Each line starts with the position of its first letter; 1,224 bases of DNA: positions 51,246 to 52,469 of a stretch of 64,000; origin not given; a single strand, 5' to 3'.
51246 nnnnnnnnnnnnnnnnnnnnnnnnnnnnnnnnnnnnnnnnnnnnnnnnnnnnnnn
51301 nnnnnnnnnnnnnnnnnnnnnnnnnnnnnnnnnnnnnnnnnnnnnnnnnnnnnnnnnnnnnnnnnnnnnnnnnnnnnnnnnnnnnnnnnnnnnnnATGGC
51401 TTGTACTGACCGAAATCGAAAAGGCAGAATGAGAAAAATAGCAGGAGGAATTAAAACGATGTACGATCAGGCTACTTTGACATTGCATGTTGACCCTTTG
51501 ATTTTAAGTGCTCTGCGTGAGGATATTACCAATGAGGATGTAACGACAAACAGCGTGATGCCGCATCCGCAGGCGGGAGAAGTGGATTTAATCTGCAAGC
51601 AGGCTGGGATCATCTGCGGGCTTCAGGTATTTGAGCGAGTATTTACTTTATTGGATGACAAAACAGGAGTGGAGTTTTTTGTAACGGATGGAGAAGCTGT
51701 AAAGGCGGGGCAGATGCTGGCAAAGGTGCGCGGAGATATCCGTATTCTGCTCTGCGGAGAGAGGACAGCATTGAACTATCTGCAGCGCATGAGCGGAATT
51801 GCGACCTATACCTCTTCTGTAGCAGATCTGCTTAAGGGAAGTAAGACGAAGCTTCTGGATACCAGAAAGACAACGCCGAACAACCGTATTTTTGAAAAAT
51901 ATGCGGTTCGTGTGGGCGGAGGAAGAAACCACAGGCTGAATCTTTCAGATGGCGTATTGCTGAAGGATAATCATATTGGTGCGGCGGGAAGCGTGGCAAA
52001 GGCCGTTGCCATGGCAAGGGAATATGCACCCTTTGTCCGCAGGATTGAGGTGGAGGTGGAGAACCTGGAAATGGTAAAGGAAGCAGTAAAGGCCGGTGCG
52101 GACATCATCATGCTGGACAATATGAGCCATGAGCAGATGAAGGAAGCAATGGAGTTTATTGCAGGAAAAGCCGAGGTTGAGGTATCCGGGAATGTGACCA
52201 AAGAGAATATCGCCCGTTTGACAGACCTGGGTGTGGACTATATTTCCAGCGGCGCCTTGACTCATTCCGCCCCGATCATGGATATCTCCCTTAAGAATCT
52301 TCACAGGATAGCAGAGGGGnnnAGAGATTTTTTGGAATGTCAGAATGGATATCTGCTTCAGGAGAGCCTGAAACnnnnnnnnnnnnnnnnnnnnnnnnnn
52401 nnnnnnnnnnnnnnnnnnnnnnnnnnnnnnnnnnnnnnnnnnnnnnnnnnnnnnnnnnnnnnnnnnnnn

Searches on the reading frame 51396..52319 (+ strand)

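Call 11: search_protein_families(library=pfam, proteins=[window:51396-52319:+], max_evalue=0.01)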
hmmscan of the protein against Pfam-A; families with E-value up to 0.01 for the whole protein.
window:51396-52319:+ (308 aa): 3 families
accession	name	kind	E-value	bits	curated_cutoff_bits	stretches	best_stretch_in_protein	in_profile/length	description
PF01729.25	QRPTase_C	-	2.8e-62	209.8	23.1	1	135-300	1-169/169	Quinolinate phosphoribosyl transferase, C-terminal domain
PF02749.22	QRPTase_N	-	1.4e-19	70.5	27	1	48-133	1-82/82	Quinolinate phosphoribosyl transferase, N-terminal domain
PF00478.31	IMPDH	-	0.0035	16.8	25.6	1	217-286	99-173/345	IMP dehydrogenase / GMP reductase domain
